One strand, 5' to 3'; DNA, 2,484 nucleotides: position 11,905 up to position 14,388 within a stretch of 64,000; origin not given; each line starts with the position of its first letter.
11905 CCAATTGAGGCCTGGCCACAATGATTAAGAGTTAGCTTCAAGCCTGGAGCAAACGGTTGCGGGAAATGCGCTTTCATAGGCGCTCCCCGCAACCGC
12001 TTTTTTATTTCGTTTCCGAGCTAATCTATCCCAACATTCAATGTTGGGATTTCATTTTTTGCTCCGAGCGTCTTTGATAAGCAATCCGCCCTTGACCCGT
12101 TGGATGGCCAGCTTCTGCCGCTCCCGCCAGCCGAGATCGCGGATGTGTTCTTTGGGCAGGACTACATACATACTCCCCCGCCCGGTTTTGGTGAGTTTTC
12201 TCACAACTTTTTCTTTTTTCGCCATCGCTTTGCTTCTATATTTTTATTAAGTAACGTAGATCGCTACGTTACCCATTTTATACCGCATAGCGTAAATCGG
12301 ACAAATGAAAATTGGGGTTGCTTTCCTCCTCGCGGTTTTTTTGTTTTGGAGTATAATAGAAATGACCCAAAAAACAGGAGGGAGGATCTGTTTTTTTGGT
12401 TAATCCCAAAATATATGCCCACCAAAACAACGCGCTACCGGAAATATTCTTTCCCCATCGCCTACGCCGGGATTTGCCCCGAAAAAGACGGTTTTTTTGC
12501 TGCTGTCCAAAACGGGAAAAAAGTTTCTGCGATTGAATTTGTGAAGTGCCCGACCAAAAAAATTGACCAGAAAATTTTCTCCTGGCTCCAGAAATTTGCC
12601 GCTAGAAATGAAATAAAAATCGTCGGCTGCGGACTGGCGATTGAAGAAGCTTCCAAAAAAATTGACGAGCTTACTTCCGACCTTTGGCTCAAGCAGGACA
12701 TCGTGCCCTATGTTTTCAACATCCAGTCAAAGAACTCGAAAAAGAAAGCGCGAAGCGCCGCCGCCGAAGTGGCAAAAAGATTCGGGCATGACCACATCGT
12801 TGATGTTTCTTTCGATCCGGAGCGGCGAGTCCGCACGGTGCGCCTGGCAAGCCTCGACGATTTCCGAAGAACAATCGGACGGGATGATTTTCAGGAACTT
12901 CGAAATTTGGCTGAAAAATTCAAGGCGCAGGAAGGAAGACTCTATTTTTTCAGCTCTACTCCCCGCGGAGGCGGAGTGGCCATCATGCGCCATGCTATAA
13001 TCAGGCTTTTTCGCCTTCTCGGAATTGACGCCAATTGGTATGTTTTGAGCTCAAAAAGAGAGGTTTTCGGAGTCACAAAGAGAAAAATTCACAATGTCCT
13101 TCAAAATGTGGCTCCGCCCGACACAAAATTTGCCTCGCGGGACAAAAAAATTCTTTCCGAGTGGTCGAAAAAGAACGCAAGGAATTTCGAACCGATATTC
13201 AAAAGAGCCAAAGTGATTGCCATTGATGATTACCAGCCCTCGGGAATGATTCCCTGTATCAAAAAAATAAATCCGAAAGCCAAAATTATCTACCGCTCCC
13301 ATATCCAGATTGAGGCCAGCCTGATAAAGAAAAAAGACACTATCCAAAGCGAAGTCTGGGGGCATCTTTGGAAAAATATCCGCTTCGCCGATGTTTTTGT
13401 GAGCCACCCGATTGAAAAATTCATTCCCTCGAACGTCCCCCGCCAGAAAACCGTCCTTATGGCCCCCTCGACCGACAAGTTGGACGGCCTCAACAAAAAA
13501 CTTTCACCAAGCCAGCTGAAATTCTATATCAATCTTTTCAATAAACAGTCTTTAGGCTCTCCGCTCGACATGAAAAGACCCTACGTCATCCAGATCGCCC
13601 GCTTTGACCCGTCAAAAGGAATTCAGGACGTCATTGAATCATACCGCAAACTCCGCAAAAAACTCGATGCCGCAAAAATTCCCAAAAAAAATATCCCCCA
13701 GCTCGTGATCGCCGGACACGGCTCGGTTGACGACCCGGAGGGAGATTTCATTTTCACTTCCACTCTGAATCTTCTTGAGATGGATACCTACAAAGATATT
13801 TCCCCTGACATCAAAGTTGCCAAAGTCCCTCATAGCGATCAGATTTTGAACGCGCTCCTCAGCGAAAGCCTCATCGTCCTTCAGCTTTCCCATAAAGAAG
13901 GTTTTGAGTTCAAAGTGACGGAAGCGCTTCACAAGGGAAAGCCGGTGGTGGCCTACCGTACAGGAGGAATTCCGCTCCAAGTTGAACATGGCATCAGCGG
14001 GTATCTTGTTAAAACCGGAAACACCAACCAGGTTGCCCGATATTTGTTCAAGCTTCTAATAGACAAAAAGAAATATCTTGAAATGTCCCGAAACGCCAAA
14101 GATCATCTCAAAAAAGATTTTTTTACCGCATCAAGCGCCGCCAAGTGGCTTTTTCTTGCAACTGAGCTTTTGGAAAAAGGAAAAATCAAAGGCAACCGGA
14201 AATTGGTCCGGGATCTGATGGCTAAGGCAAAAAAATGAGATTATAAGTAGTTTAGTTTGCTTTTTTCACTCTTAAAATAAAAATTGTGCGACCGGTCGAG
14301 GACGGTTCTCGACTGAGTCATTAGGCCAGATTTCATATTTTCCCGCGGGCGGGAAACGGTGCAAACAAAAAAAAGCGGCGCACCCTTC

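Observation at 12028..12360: Duplicated ~330-bp regulator cassette: AbrB/SpoVT-like 57-aa gene, perfect palindromic operator and outward promoter, inserted upstream of two unrelated genes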

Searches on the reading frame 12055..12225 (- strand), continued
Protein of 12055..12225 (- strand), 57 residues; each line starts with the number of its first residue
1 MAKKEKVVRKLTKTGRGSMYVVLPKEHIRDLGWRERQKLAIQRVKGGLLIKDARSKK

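Call 73: predict_structure(alignment_id=A3)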
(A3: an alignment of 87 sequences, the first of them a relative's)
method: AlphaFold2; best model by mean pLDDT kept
length: 57 residues; sequences in the alignment: 87
mean_pLDDT: 87.6   pTM: 0.61
mean pLDDT of the five models: 87.6, 87.6, 87.5, 86.5, 85.7
residues with pLDDT >= 90: 44; 70-90: 5; 50-70: 6; < 50: 2
segments of 3 or more residues with pLDDT < 50: none
pLDDT, mean of each block of 10 residues (from residue 1): 72 93 92 94 95 76
secondary structure, 60 per line:
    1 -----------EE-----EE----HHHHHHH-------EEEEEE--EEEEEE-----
elements in order: H25-31 E39-44 E47-52

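Call 76: fold_search(model_id=the predicted structure, library=pdb)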
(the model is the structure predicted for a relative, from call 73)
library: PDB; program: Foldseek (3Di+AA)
matches with E <= 10: 52; with E <= 0.001: 0
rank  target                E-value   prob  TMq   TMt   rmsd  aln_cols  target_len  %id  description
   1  1ub4_C                3.0e-02  1.00  0.75  0.59   2.0        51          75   22  crystal structure of MazEF complex (released 2003-05-20)
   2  2mrn_MODEL_1_A        3.5e-02  1.00  0.67  0.59   3.2        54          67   20  Structure of truncated EcMazE (released 2015-02-04)
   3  1mvf_D                2.0e-01  1.00  0.67  0.84   1.3        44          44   23  MazE addiction antidote (released 2003-06-10)
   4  9a4b_A                2.1e-01  1.00  0.72  0.44   4.2        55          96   31  Integrative model of ABRB-ATPE by crosslinking MS and deep learning (released 2024-09-18)
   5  2w1t_B                2.1e-01  0.99  0.65  0.23   2.4        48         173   35  Crystal Structure of B. subtilis SpoVT (released 2008-11-18)
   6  1yfb_A                2.2e-01  0.99  0.71  0.76   3.9        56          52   30  The solution structure of the N-domain of the transcription factor abrB (released 2005-04-12)
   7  2w1t_A                2.2e-01  0.99  0.65  0.23   2.5        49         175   35  Crystal Structure of B. subtilis SpoVT (released 2008-11-18)
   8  7xi6_A                5.8e-01  0.47  0.40  0.41   4.2        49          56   16  Crystal structure of C56 from pSSVi (released 2023-04-19)
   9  2mru_MODEL_1_A        6.6e-01  0.97  0.70  0.78   2.0        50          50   22  Structure of truncated EcMazE-DNA complex (released 2015-02-04)
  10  2k1n_MODEL_1_A        6.6e-01  0.77  0.53  0.54   4.0        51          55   33  DNA bound structure of the N-terminal domain of AbrB (released 2008-11-11)
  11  5l6l_E                7.1e-01  0.92  0.61  0.56   2.6        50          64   24  Structure of Caulobacter crescentus VapBC1 bound to operator DNA (released 2016-12-28)
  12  1z0r_MODEL_1_A        8.6e-01  0.87  0.63  0.67   2.9        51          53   31  Solution Structure of the N-terminal DNA Recognition Domain of the Bacillus subtilis Transcription-State Regul (released 2005-03-15)
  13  2ro5_MODEL_1_A        8.6e-01  0.80  0.57  0.59   3.5        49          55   35  RDC-refined solution structure of the N-terminal DNA recognition domain of the Bacillus subtilis transition-st (released 2008-11-11)
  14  3o27_B                8.6e-01  0.57  0.47  0.47   4.0        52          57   21  The crystal structure of C68 from the hybrid virus-plasmid pSSVx (released 2011-01-19)
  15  5k8j_A                9.2e-01  0.89  0.63  0.48   3.2        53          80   23  Structure of Caulobacter crescentus VapBC1 (apo form) (released 2016-12-28)
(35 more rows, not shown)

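Call 80: list_cluster_members(proteins=[P0029, P0030, P0033, P0036, P0046, P0055, P0064, P0081, P0097, P0115])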
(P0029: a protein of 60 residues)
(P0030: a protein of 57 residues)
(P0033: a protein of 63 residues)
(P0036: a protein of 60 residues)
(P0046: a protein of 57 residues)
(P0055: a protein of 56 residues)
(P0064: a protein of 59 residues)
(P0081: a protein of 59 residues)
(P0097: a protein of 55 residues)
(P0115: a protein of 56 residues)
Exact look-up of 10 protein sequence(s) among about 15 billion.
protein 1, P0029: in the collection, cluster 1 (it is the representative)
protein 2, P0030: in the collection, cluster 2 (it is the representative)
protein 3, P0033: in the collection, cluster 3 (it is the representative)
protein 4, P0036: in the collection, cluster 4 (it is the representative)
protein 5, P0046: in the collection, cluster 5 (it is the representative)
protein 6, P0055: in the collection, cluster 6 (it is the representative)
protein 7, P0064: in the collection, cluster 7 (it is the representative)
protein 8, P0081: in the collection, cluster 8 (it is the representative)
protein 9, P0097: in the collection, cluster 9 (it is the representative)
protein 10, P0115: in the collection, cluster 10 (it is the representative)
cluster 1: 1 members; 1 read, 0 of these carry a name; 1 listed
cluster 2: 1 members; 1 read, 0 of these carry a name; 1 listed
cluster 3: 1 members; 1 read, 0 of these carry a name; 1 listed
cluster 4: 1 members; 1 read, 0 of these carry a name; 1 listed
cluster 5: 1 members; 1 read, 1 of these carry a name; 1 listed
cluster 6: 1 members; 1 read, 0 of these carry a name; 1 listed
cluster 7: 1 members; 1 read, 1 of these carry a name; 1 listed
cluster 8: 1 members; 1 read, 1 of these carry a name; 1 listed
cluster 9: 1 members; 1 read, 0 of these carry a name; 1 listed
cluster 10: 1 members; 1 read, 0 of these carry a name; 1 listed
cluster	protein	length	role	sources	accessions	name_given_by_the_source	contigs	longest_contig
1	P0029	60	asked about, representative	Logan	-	-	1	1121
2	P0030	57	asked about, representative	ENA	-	-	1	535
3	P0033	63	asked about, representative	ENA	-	-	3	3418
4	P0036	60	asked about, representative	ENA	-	-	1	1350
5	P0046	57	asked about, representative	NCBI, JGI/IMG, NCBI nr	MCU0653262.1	MAG: AbrB/MazE/SpoVT family DNA-binding domain-containing protein [Candidatus ... | bifunctional DNA-binding transcriptional regulator/antitoxin component of YhaV-PrlF ... | AbrB/MazE/SpoVT family DNA-binding domain-containing protein [Candidatus Paceibacterota ...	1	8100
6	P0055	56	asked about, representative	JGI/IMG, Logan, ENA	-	-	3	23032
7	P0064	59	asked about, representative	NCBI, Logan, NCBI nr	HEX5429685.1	MAG TPA: hypothetical protein VFX17_01220 [Patescibacteria group bacterium] | hypothetical protein [Patescibacteria group bacterium]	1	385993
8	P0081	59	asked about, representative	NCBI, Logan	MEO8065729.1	MAG: hypothetical protein ABI643_02640 [Candidatus Doudnabacteria bacterium]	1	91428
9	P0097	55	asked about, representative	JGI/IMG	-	-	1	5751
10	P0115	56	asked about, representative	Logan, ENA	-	-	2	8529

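Call 90: search_protein_families(library=pfam, proteins=[L047:4813-6378:-, L047:6467-6868:+, L025:5076-5495:+, L025:5541-6326:+, L025:6333-7772:+, L037:5234-5785:+, L037:5806-6345:+, L037:6354-7100:+, L037:3005-3628:+, L067:5282-6259:+], max_evalue=0.001)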
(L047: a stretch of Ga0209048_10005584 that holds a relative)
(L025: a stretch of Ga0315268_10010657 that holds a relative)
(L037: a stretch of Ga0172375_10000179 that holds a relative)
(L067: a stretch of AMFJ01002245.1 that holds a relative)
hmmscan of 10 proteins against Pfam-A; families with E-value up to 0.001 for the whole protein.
L047:4813-6378:- (521 aa): 3 families
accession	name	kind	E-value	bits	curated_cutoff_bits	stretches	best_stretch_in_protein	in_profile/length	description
PF00145.23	DNA_methylase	-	7.7e-92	308.6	22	1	210-517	1-323/324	C-5 cytosine-specific DNA methylase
PF00717.28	Peptidase_S24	-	1e-28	99.8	23.3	1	79-193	1-116/116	Peptidase S24-like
PF01726.22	LexA_DNA_bind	-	4.1e-16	58.9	23.7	1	2-64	3-65/65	LexA DNA binding domain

L047:6467-6868:+ (134 aa): 3 families
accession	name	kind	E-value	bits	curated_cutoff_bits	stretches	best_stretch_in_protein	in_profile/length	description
PF03852.21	Vsr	-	1.5e-23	82.9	27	1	1-72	1-72/74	DNA mismatch endonuclease Vsr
PF18741.7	MTES_1575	-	1.2e-11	45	38.2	1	88-132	52-96/96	REase_MTES_1575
PF04480.18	DUF559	-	6e-08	33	20.6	1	92-132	68-108/109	Protein of unknown function (DUF559)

L025:5076-5495:+ (140 aa): 1 family
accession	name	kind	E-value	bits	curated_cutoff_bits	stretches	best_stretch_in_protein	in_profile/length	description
PF20472.4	PDDEXK_11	-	5.1e-12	46.2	23.7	1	6-138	3-144/145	PD-(D/E)XK nuclease superfamily domain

L025:5541-6326:+ (262 aa): 2 families
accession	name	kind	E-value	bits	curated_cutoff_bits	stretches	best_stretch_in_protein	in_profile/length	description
PF05066.19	HARE-HTH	-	8.6e-18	64.9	25.9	1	9-77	2-67/71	HB1, ASXL, restriction endonuclease HTH domain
PF11645.14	PDDEXK_5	-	6.9e-05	23.3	26.1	1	108-170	2-61/138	PD-(D/E)XK endonuclease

L025:6333-7772:+ (480 aa): 3 families
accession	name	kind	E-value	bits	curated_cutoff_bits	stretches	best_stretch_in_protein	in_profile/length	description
PF13175.12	AAA_15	-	9.3e-17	62.1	32.1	1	116-229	242-373/374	AAA ATPase domain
PF13304.12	AAA_21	-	9.1e-13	49.4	27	1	133-230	220-303/304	AAA domain, putative AbiEii toxin, Type IV TA system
PF02463.25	SMC_N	-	0.00011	22.2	40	1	15-229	24-201/220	RecF/RecN/SMC N terminal domain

L037:5234-5785:+ (184 aa): 0 families

L037:5806-6345:+ (180 aa): 1 family
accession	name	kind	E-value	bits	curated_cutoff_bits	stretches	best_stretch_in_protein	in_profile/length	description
PF20472.4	PDDEXK_11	-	3.5e-05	24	23.7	1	86-112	53-81/145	PD-(D/E)XK nuclease superfamily domain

L037:6354-7100:+ (249 aa): 7 families
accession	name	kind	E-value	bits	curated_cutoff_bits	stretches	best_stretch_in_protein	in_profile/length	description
PF01555.25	N6_N4_Mtase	-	2.5e-23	83.6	26.7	2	10-93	134-220/221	DNA methylase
PF01170.24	UPF0020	-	1.2e-06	28.8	22.3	1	53-138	27-136/197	RMKL-like, methyltransferase domain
PF03602.21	Cons_hypoth95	-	1.1e-05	25.7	24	1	53-135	40-125/182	Conserved hypothetical protein 95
PF13649.12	Methyltransf_25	-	1.2e-05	26.3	27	1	59-129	2-70/97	Methyltransferase domain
PF08241.18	Methyltransf_11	-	1.6e-05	25.9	21.2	0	63-129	5-66/95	Methyltransferase domain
PF13847.12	Methyltransf_31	-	6.6e-05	23.1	27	1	53-181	2-110/145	Methyltransferase domain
PF09445.16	Methyltransf_15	-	0.00015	21.8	22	1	57-134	3-82/165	RNA cap guanine-N2 methyltransferase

L037:3005-3628:+ (208 aa): 1 family
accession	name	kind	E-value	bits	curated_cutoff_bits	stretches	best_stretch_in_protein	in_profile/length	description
PF12686.12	DUF3800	-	2.8e-17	64.2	21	1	2-181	1-148/149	Protein of unknown function (DUF3800)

L067:5282-6259:+ (326 aa): 1 family
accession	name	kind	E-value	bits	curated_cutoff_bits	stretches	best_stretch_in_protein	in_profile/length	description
PF12358.13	DUF3644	-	1.6e-47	161.9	27.6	1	9-201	2-181/183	Domain of unknown function (DUF3644)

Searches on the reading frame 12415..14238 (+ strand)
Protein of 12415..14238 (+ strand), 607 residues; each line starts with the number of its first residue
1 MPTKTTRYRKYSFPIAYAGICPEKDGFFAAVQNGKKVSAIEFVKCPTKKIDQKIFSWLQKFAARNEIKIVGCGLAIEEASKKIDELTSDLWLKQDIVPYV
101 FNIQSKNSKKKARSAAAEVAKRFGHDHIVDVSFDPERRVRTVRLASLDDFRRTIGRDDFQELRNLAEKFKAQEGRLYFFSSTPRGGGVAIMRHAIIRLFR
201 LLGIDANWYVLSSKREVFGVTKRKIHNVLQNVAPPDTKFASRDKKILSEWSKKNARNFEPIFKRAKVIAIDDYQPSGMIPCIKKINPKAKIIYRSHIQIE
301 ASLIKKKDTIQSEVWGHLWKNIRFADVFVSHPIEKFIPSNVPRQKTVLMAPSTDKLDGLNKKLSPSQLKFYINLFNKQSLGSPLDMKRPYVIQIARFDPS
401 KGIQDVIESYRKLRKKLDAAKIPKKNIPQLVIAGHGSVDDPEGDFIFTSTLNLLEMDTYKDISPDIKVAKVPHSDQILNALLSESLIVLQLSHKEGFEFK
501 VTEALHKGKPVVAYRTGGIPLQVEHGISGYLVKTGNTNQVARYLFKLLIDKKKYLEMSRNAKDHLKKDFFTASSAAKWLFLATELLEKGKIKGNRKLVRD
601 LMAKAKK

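Call 65: search_protein_families(library=pfam, proteins=[window:12415-14238:+], max_evalue=0.001)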
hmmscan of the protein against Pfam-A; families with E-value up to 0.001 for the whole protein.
window:12415-14238:+ (607 aa): 5 families
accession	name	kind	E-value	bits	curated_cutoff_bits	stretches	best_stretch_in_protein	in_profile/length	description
PF21269.3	TreT_GT1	-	2.6e-30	105.4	27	1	179-336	2-142/144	Trehalose synthase, N-terminal domain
PF00534.26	Glycos_transf_1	-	1e-22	80.9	26.4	1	383-563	10-171/172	Glycosyl transferases group 1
PF13692.12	Glyco_trans_1_4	-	2e-14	54.5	27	1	389-549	2-141/142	Glycosyl transferases group 1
PF20706.3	GT4-conflict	-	7.4e-06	25.6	26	1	363-577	172-383/385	Family 4 Glycosyltransferase in conflict systems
PF22059.2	GumK_N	-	0.00051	20.5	27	0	248-295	94-141/171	Glucuronosyltransferase GumK, N-terminal domain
